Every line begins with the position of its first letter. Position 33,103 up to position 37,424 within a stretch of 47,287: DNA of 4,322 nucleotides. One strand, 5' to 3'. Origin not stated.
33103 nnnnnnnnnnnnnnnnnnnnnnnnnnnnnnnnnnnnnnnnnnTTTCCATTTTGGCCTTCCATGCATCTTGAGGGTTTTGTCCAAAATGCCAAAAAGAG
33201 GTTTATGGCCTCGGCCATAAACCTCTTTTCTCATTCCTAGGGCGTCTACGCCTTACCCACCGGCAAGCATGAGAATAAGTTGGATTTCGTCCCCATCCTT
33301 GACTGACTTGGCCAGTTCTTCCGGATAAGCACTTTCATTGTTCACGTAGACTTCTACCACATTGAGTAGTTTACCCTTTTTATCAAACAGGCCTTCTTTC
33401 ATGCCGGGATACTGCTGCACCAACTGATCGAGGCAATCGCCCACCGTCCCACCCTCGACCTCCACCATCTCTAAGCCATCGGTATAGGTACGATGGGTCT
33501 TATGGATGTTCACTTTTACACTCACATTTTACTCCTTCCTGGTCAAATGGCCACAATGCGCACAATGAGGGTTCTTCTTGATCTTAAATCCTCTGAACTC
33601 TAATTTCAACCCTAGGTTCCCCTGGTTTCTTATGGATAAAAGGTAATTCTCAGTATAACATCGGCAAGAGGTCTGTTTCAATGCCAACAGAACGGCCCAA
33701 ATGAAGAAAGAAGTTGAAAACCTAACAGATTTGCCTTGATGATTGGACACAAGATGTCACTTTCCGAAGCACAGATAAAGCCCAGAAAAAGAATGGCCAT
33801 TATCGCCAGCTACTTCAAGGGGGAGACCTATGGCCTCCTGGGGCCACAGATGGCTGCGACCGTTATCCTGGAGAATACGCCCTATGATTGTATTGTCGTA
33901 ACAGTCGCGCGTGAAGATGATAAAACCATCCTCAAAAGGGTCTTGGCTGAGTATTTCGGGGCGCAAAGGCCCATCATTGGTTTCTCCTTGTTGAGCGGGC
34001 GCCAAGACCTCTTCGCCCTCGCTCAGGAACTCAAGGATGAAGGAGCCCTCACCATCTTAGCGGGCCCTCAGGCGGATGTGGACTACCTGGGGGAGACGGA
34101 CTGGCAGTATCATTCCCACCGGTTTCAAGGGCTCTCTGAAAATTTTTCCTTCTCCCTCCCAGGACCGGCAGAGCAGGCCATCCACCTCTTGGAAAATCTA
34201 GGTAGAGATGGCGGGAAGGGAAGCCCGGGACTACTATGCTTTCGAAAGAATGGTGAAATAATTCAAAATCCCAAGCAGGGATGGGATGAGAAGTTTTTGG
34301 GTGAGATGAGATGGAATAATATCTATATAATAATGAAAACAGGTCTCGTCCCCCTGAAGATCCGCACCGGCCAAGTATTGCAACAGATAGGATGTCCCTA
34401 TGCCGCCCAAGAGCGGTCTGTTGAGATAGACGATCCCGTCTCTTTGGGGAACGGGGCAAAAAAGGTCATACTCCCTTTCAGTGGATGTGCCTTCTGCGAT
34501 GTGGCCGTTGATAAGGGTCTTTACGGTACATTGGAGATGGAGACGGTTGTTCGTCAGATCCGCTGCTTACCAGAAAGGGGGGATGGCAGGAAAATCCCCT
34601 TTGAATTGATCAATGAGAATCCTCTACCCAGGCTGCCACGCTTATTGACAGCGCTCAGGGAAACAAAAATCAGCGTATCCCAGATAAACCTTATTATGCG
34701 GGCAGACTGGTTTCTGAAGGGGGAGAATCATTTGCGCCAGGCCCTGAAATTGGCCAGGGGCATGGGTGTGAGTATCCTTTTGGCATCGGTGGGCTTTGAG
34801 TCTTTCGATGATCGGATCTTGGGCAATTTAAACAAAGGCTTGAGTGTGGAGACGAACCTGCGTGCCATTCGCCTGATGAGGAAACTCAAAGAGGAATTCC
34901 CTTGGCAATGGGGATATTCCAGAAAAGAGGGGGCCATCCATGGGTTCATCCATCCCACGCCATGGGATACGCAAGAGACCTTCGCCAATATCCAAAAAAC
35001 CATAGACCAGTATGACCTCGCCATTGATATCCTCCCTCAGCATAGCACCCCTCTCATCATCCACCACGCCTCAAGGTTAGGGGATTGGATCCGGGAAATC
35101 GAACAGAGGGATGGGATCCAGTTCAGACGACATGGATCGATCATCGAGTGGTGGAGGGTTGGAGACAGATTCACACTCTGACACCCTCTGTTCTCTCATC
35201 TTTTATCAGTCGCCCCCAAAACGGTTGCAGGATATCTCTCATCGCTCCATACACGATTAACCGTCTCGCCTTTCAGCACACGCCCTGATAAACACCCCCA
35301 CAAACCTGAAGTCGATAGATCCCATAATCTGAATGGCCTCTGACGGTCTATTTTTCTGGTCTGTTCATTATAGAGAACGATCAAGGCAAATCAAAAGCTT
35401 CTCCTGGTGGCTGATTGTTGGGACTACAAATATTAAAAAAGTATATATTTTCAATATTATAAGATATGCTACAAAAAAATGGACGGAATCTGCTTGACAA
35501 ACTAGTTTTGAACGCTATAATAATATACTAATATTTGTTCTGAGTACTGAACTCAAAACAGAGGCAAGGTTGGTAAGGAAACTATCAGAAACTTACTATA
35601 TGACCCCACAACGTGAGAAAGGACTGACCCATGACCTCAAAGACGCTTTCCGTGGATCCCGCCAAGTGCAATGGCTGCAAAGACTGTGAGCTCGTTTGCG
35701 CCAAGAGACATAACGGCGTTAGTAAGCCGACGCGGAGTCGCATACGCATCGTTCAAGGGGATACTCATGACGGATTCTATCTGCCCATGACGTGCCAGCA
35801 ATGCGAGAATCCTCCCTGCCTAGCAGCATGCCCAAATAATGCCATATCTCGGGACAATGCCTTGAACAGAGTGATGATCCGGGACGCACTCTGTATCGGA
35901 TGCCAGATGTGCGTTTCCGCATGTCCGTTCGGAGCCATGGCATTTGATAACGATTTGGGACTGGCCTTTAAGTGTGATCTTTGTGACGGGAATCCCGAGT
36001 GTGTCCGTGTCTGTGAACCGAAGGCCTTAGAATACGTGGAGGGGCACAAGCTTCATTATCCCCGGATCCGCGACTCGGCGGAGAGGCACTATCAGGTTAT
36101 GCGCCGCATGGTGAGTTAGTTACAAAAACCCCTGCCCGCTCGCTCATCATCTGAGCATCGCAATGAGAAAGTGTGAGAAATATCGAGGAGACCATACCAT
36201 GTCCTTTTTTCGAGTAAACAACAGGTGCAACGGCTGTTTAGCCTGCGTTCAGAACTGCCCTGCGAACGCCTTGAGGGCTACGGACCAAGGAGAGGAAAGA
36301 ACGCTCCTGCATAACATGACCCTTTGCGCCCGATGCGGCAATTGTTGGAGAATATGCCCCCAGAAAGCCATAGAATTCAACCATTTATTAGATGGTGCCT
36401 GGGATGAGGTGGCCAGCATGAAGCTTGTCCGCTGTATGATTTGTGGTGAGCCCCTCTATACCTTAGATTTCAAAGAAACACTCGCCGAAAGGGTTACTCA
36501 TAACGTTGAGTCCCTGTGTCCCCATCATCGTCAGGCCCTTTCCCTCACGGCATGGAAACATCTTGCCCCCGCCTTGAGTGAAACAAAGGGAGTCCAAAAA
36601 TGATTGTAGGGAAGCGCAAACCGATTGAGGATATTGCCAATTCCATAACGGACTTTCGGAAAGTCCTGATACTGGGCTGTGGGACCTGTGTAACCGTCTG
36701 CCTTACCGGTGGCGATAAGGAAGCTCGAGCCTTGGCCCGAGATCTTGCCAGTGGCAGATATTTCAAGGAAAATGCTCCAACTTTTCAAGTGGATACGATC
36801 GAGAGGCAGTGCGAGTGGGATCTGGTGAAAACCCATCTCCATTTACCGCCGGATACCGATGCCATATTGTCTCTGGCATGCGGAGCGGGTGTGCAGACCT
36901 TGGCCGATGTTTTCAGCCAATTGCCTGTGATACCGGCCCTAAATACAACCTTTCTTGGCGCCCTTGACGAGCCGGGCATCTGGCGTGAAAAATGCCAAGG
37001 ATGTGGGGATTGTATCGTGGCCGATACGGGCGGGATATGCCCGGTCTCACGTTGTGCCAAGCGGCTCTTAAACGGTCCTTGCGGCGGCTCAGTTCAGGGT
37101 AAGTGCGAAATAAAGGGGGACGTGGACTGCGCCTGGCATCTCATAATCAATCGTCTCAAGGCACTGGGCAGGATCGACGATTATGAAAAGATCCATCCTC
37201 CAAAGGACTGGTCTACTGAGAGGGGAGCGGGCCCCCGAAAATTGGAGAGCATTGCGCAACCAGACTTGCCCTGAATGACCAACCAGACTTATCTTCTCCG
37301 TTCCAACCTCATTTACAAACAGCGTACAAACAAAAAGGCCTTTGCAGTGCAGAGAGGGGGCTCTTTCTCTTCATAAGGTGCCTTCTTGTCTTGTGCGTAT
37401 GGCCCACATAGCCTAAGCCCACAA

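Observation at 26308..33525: IclR-controlled cluster pairing two HdrA-like flavoproteins and an HdrC-like protein with a W-type AOR enzyme: BamB-like reductase or a bifurcation-driven acid/aldehyde oxidoreductase?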

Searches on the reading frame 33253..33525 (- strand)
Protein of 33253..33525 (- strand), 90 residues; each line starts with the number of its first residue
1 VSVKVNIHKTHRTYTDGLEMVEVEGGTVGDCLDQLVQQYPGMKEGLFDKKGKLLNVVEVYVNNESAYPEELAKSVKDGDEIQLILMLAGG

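Call 5: search_protein_families(library=pfam, proteins=[window:33253-33525:-], max_evalue=0.01)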
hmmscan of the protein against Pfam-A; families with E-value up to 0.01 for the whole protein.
window:33253-33525:- (90 aa): 1 family
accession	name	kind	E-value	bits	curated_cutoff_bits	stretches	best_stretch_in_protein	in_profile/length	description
PF02597.26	ThiS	-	1.8e-09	38.5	22.5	1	15-90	11-76/76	ThiS family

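Call 6: search_protein_families(library=ncbifam, proteins=[window:33253-33525:-], max_evalue=0.001)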
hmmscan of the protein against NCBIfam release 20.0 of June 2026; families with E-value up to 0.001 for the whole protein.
window:33253-33525:- (90 aa): 2 families
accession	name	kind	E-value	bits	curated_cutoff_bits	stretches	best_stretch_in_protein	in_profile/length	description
NF041918.1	SAMP1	equivalog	3.9e-12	46.5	60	1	19-90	19-91/91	ubiquitin-like small modifier protein 1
TIGR01687.1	moaD_arch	subfamily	1.4e-10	41.5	49.5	1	18-90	17-88/88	MoaD family protein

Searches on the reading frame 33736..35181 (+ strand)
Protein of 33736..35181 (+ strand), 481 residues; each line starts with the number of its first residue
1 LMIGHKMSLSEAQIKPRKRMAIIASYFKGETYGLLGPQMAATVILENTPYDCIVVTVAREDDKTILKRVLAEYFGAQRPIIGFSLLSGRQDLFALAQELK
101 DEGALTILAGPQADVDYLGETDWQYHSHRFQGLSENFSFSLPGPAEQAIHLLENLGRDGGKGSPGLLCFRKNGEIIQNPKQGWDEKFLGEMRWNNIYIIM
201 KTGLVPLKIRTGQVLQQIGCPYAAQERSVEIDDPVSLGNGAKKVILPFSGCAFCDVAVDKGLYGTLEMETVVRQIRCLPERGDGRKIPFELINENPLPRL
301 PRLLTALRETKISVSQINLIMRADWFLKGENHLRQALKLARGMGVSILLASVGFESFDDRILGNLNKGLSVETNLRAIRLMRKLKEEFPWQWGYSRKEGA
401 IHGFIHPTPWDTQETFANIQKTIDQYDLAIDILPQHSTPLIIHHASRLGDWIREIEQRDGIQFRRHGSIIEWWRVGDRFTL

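Call 5: search_protein_families(library=pfam, proteins=[window:33736-35181:+], max_evalue=0.01)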
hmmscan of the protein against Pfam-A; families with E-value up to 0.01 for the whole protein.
window:33736-35181:+ (481 aa): 1 family
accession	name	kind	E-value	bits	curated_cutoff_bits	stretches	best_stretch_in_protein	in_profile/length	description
PF04055.27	Radical_SAM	-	2.9e-05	24.8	29.5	1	250-384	10-139/166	Radical SAM superfamily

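Call 6: search_protein_families(library=ncbifam, proteins=[window:33736-35181:+], max_evalue=0.001)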
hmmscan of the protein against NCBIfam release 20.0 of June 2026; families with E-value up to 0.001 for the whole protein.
window:33736-35181:+ (481 aa): 0 families

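Call 81: search_protein_families(library=ncbifam, proteins=[window:33736-35181:+], max_evalue=0.01)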
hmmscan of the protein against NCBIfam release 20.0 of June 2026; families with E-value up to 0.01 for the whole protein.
window:33736-35181:+ (481 aa): 3 families
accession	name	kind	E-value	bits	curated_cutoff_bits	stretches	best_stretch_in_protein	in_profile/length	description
TIGR03471.1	HpnJ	equivalog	0.0037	16.2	577.6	1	333-384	286-335/472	hopanoid biosynthesis associated radical SAM protein HpnJ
NF040546.1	rSAM_CUAEP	equivalog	0.0046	15.7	500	1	334-447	263-363/468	CUAEP/CCAEP-tail radical SAM (seleno)protein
TIGR04479.1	bcpD_PhpK_rSAM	subfamily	0.0052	15.2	600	1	251-383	254-378/504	PhpK family radical SAM P-methyltransferase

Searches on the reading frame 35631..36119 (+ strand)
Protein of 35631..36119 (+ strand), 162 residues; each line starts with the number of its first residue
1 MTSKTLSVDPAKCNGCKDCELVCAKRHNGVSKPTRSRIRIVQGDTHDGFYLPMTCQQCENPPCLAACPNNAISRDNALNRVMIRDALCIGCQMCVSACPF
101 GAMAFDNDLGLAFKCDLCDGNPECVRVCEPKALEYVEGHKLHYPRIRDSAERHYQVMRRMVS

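Call 41: search_protein_families(library=pfam, proteins=[window:35631-36119:+], max_evalue=0.00001)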
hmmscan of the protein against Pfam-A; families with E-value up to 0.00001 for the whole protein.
window:35631-36119:+ (162 aa): 9 families
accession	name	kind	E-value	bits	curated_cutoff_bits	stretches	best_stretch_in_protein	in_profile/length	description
PF13247.11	Fer4_11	-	1.1e-14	54.9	26.2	1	48-134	3-96/100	4Fe-4S dicluster domain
PF12838.12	Fer4_7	-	1.5e-13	51.4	27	1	54-102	1-52/52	4Fe-4S dicluster domain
PF13187.11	Fer4_9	-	3.5e-11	43.4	27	1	55-103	2-52/52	4Fe-4S dicluster domain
PF12837.12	Fer4_6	-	6.6e-11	42.1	25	0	7-24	3-20/24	4Fe-4S binding domain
PF14697.11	Fer4_21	-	3.4e-08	33.9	35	0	54-102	7-56/59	4Fe-4S dicluster domain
PF13237.11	Fer4_10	-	1.1e-07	32.1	25.5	0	52-99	6-53/53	4Fe-4S dicluster domain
PF00037.32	Fer4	-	2.5e-07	30.7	21.1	1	85-102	5-22/24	4Fe-4S binding domain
PF25160.1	LdpA_Fe-S-bd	-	2.2e-06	27.8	27.6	1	57-103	4-43/49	LdpA Fe-S cluster-binding domain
PF12797.12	Fer4_2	-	3.1e-06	27.2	24.5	0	85-100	7-22/22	4Fe-4S binding domain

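Call 81: search_protein_families(library=ncbifam, proteins=[window:35631-36119:+], max_evalue=0.01)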
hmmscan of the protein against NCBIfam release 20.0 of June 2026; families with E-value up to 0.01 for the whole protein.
window:35631-36119:+ (162 aa): 69 families (the best 25 are shown)
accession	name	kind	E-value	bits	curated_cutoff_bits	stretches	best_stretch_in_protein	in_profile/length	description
NF045766.1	PhenlGlyoxDHPadI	equivalog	5.9e-34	117.6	700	1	3-142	4-142/443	NADH-dependent phenylglyoxylate dehydrogenase subunit beta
NF009408.0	PRK12769.1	equivalog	2.5e-22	78.8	1003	1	9-143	8-152/659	formate-dependent uric acid utilization protein AegA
NF009451.0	PRK12809.1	equivalog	6.2e-22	77.6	1154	1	4-143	3-144/639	formate-dependent uric acid utilization protein YgfT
TIGR02951.1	DMSO_dmsB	equivalog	2.1e-20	73.3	214.1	1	8-137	6-152/161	DMSO/selenate family reductase complex B subunit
NF007658.0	PRK10330.1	equivalog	4.6e-20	71.9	260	1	7-143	6-162/181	electron transport protein HydN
NF007382.0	PRK09898.1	equivalog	3.3e-18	66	213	1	8-138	63-203/208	ferredoxin-like protein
NF038355.1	FDH3_beta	equivalog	2.9e-15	56.8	240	1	7-124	6-127/180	formate dehydrogenase FDH3 subunit beta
NF045797.1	DsrO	equivalog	7.7e-15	54.9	200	1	6-105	46-152/235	sulfate reduction electron transfer complex DsrMKJOP subunit DsrO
TIGR03149.1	cyt_nit_nrfC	equivalog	5.1e-14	52.2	377.6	1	9-135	44-181/225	cytochrome c nitrite reductase Fe-S protein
NF041715.1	arsenate_red_ArrB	equivalog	9.4e-14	51.5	450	1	7-107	6-108/233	arsenate respiratory reductase iron-sulfur subunit ArrB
TIGR03478.1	DMSO_red_II_bet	subfamily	2.1e-13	49.9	480.7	1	49-119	125-195/321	DMSO reductase family type II enzyme, iron-sulfur subunit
NF008134.0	PRK10882.1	equivalog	7.1e-13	48.3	263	1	48-142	105-212/329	hydrogenase 2 operon protein HybA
NF011569.0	PRK14993.1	equivalog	4.6e-12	45.9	416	1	6-119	46-163/244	tetrathionate reductase subunit TtrB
NF045715.1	sulf_resp_HmcB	equivalog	1.2e-11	44.2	420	1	47-141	99-201/307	sulfate respiration complex iron-sulfur protein HmcB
TIGR01660.1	narH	equivalog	2e-11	43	524.05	1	49-119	177-247/492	nitrate reductase subunit beta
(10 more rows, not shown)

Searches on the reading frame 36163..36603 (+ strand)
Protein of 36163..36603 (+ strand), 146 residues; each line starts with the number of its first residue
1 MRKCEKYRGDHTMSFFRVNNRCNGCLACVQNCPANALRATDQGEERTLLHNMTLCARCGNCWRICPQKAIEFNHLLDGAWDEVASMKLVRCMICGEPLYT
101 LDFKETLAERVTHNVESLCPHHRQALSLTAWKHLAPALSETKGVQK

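Call 41: search_protein_families(library=pfam, proteins=[window:36163-36603:+], max_evalue=0.00001)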
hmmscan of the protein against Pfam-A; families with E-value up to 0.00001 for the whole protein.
window:36163-36603:+ (146 aa): 5 families
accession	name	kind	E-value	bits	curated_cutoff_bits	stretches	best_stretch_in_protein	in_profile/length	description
PF12838.12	Fer4_7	-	2.4e-11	44.3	27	1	21-69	1-52/52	4Fe-4S dicluster domain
PF00037.32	Fer4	-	2.8e-09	36.9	21.1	0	20-38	6-24/24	4Fe-4S binding domain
PF13187.11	Fer4_9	-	3.5e-08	33.8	27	1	21-70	1-52/52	4Fe-4S dicluster domain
PF13484.11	Fer4_16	-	2.9e-07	31.6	30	0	21-46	1-27/66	4Fe-4S double cluster binding domain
PF13237.11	Fer4_10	-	4.1e-07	30.3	25.5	1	18-66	5-53/53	4Fe-4S dicluster domain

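Call 81: search_protein_families(library=ncbifam, proteins=[window:36163-36603:+], max_evalue=0.01)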
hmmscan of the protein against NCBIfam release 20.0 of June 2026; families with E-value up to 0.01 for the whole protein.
window:36163-36603:+ (146 aa): 84 families (the best 25 are shown)
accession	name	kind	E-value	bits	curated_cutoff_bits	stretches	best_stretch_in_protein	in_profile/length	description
TIGR01971.1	NuoI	subfamily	1.2e-10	41.1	113.05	1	5-77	27-105/121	NADH-quinone oxidoreductase, chain I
NF009053.0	PRK12387.1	subfamily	1.8e-10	40.9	204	1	19-127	37-153/180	formate hydrogenlyase complex iron-sulfur subunit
NF040864.1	HgcB_ferredoxin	equivalog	3.9e-10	39.4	99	2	18-74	12-65/93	mercury methylation ferredoxin HgcB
NF038196.1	ferrodoxin_EFR1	subfamily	8.5e-10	39.1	75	1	12-74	176-233/242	EFR1 family ferrodoxin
NF042909.1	FMH_DH_FwdF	exception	1.4e-08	34.2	375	1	18-73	255-314/336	tungsten-dependent formylmethanofuran dehydrogenase subunit FwdF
NF006076.0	PRK08222.1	equivalog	2.7e-08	33.8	270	1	19-99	37-125/181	hydrogenase 4 subunit H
NF006221.0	PRK08348.1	subfamily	3.3e-08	33.3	124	1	19-73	43-95/136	NADH-plastoquinone oxidoreductase subunit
TIGR02700.1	flavo_MJ0208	hypoth_equivalog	7e-08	32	251.35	1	18-71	146-195/234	dihydromethanopterin reductase (acceptor)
NF043039.1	HgcAB_like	equivalog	1.3e-07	31.6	285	1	9-70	289-349/350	HgcAB-like fusion protein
TIGR04270.1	Rama_corrin_act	subfamily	1.5e-07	30.2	500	1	20-75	478-532/534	methylamine methyltransferase corrinoid protein reductive activase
NF004541.0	PRK05888.2-2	equivalog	1.6e-07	31.3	217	1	19-86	60-127/168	NADH-quinone oxidoreductase subunit NuoI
NF007013.0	PRK09477.1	equivalog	2e-07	30.4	234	1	19-76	219-280/286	quinol dehydrogenase ferredoxin subunit NapH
NF043069.1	T4HPD_activ_SAM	equivalog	2.3e-07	30.5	425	1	13-72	46-99/299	trans-4-hydroxy-L-proline dehydratase activase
NF058577.1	FdxA_fam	equivalog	2.5e-07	30.8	65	1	16-69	3-52/52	4Fe-4S ferredoxin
NF045790.1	OxalOxreddelta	equivalog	4.9e-07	29.2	230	1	19-71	259-307/316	oxalate oxidoreductase subunit delta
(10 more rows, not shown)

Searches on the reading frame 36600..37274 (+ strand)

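Call 41: search_protein_families(library=pfam, proteins=[window:36600-37274:+], max_evalue=0.00001)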
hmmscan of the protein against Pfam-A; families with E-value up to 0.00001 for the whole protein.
window:36600-37274:+ (224 aa): 1 family
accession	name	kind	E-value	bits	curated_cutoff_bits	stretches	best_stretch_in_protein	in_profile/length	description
PF12225.13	DUF5981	-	2.3e-38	130.2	23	1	111-205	1-95/95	Methylene-tetrahydrofolate reductase C terminal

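Call 81: search_protein_families(library=ncbifam, proteins=[window:36600-37274:+], max_evalue=0.01)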
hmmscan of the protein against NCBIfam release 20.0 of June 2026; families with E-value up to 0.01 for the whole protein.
window:36600-37274:+ (224 aa): 0 families
